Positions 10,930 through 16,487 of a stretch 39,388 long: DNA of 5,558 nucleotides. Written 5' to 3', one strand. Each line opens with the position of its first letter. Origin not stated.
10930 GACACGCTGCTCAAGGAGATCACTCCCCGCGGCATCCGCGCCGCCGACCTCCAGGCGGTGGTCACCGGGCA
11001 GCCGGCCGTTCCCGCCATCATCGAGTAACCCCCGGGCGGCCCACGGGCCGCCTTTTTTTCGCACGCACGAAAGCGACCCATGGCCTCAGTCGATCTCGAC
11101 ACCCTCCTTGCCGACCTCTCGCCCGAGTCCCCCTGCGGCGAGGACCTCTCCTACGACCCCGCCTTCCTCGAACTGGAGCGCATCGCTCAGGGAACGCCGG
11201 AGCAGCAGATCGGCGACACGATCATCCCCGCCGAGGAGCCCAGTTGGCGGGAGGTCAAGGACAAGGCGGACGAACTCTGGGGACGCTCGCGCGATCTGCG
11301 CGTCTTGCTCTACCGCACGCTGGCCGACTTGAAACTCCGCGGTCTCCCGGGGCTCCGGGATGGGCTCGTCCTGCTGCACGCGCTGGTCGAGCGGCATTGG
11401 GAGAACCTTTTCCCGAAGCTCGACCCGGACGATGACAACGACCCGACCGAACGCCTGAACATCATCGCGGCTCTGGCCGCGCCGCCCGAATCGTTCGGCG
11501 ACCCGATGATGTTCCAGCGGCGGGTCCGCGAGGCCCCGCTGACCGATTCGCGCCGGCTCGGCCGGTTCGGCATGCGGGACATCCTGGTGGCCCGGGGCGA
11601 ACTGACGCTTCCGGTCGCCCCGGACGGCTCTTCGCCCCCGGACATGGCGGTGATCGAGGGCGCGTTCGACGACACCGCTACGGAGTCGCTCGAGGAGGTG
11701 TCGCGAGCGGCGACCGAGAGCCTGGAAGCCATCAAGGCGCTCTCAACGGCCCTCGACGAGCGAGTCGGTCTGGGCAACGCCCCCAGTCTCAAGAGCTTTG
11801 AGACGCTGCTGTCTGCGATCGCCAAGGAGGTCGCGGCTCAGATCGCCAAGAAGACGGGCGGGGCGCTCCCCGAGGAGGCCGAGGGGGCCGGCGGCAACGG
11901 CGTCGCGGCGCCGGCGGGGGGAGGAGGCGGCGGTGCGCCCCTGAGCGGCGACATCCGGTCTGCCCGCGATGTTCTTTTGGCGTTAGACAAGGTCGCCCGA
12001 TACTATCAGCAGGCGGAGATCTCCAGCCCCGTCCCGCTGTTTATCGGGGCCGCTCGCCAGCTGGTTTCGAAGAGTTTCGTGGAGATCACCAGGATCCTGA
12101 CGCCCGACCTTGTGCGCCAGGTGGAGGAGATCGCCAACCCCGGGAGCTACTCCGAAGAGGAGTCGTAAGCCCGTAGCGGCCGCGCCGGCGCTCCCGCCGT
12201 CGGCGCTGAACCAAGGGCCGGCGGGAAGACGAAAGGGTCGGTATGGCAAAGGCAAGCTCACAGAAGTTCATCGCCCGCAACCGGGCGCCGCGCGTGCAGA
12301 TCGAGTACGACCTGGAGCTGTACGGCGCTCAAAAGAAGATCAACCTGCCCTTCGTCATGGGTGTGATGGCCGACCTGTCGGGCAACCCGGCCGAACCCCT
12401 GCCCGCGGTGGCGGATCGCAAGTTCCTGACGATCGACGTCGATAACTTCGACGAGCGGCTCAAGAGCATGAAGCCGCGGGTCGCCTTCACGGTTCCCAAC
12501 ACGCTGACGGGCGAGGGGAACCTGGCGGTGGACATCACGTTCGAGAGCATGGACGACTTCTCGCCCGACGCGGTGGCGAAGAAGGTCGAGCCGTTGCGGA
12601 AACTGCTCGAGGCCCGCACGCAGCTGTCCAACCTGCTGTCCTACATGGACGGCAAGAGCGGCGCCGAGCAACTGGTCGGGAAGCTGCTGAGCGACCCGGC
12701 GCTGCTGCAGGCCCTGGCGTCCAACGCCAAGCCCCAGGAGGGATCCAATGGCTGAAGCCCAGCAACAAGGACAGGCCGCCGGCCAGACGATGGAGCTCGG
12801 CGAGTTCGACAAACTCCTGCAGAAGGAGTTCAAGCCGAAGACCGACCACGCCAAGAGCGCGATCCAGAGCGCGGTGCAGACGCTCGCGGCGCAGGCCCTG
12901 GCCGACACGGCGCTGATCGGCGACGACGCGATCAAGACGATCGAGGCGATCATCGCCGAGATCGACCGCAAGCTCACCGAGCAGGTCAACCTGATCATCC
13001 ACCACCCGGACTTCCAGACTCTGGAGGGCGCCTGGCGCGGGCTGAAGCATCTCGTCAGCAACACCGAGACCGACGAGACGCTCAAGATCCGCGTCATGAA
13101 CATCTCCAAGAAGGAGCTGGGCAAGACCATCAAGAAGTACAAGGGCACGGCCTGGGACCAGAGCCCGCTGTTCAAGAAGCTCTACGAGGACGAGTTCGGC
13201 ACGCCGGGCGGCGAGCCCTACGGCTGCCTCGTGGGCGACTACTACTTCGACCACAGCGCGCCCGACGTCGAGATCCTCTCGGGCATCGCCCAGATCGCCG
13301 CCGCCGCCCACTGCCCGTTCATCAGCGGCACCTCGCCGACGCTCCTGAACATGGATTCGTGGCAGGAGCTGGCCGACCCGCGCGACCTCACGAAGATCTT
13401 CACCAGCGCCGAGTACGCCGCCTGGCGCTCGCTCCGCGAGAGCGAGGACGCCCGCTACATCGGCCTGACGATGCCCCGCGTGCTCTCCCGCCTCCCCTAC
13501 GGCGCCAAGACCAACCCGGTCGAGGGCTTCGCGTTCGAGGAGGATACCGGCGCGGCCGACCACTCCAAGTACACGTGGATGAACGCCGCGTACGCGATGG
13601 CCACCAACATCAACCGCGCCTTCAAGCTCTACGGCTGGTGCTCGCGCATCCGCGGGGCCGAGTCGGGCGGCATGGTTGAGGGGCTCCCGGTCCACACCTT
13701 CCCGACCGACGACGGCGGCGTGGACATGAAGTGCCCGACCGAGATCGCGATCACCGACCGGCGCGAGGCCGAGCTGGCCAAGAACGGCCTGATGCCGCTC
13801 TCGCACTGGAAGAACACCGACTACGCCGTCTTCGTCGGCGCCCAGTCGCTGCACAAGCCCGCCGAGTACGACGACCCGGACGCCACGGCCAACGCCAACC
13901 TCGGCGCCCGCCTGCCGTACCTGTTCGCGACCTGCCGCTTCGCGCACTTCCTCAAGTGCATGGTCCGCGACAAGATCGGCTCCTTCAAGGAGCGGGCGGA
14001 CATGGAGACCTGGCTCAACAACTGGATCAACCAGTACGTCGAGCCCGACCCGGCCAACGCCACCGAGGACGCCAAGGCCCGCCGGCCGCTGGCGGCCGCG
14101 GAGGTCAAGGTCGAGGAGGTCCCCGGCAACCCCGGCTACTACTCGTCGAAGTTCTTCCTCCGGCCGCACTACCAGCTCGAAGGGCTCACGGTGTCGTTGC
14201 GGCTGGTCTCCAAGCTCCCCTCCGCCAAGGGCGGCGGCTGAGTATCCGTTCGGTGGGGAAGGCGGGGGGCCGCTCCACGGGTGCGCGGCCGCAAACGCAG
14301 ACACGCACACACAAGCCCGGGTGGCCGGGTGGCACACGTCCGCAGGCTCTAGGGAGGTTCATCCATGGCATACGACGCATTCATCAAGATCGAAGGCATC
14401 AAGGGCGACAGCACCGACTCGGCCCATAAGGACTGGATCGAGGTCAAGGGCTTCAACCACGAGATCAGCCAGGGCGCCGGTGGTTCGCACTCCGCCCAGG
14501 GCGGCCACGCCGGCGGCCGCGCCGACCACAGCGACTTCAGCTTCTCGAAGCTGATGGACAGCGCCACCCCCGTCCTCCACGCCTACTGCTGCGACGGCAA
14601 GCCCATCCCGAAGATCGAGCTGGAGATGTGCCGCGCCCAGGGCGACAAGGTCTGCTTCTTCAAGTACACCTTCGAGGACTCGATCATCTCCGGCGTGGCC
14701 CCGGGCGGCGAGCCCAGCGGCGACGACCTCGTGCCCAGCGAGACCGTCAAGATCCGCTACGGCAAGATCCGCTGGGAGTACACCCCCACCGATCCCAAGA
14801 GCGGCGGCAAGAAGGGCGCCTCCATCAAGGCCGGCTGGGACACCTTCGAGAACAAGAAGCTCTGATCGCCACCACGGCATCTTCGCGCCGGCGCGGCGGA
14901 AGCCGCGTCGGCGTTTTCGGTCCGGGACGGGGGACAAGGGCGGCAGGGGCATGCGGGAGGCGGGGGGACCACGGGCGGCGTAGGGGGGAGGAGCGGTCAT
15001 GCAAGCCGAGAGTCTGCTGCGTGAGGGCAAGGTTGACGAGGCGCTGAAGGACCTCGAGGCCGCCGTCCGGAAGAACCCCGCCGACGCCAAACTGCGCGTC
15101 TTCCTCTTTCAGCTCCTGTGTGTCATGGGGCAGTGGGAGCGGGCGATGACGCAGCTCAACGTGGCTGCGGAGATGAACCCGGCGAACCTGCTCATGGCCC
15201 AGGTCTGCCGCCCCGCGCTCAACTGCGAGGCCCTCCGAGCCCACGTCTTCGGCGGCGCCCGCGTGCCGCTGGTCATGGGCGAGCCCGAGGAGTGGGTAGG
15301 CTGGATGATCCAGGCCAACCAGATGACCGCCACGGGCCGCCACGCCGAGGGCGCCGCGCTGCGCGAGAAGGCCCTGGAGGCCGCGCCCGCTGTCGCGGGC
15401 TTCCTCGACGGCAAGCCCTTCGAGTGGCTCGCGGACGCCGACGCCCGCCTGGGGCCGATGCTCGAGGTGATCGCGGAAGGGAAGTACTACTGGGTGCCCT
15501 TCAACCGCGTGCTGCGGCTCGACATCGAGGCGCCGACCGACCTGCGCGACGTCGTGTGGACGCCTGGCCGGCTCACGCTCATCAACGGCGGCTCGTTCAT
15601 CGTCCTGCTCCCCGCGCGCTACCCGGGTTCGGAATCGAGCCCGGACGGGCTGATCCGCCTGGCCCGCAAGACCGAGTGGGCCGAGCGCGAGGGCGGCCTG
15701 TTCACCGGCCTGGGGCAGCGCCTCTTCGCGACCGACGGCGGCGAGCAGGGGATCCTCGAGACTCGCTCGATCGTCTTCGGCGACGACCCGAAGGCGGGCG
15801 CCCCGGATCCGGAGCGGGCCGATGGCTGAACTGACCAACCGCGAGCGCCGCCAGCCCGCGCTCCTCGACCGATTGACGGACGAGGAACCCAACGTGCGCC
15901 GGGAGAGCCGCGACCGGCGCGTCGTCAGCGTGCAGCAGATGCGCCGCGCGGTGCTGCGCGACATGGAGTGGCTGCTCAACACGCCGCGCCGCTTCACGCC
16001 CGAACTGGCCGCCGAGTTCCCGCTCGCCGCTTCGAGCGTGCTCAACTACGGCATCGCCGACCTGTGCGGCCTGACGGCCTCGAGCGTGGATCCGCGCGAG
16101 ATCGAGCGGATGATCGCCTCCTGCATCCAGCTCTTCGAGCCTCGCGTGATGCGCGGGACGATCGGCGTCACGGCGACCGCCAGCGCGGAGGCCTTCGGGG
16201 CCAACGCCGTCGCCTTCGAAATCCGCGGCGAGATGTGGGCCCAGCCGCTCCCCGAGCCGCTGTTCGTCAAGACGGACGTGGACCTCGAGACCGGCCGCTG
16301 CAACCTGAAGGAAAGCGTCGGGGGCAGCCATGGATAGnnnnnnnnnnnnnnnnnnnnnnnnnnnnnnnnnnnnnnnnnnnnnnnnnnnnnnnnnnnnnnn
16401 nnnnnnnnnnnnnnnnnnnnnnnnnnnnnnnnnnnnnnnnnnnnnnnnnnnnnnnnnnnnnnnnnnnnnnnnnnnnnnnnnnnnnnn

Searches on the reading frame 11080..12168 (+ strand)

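Call 9: search_protein_families(library=pfam, proteins=[window:11080-12168:+], max_evalue=0.01)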
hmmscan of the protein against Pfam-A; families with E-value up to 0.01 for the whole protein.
window:11080-12168:+ (362 aa): 1 family
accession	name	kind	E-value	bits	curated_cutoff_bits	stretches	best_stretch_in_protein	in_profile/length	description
PF06812.17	ImpA_N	-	6.1e-31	107.4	26.9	1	10-133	1-118/119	ImpA, N-terminal, type VI secretion system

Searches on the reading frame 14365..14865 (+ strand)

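Call 9: search_protein_families(library=pfam, proteins=[window:14365-14865:+], max_evalue=0.01)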
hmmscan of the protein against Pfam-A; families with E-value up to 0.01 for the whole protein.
window:14365-14865:+ (166 aa): 1 family
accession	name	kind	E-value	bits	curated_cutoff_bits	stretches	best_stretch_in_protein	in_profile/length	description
PF05638.18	T6SS_HCP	-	7.6e-39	133.4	23.5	1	6-139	1-129/129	Type VI secretion system effector, Hcp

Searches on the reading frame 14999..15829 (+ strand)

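Call 9: search_protein_families(library=pfam, proteins=[window:14999-15829:+], max_evalue=0.01)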
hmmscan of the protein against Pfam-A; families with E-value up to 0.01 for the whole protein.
window:14999-15829:+ (276 aa): 6 families
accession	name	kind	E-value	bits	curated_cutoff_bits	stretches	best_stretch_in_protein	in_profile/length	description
PF07024.18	ImpE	-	5.2e-43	146.4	25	1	138-258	1-121/122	ImpE protein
PF14559.12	TPR_19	-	3e-09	37.5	25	1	6-62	1-57/68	Tetratricopeptide repeat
PF13428.12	TPR_14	-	3.2e-08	33.9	23.5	1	3-38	8-43/44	Tetratricopeptide repeat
PF07719.23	TPR_2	-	1.6e-06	28.2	27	1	2-28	7-33/34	Tetratricopeptide repeat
PF13432.12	TPR_16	-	2.9e-05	24.9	32.7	1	1-61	2-62/65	Tetratricopeptide repeat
PF13414.12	TPR_11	-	0.0001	22.3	26.8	0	7-31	5-29/42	TPR repeat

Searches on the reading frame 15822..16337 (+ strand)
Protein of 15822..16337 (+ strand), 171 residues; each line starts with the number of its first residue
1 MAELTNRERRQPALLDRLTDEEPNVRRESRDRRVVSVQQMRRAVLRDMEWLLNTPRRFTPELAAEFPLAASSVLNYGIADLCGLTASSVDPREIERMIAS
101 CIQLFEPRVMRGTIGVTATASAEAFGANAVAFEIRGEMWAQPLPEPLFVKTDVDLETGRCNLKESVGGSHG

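Call 9: search_protein_families(library=pfam, proteins=[window:15822-16337:+], max_evalue=0.01)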
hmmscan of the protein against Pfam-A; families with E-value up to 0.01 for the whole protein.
window:15822-16337:+ (171 aa): 1 family
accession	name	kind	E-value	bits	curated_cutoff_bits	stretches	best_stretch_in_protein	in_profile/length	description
PF04965.19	GPW_gp25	-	8.5e-18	64.4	27.2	1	39-142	2-95/96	Baseplate wedge protein gp25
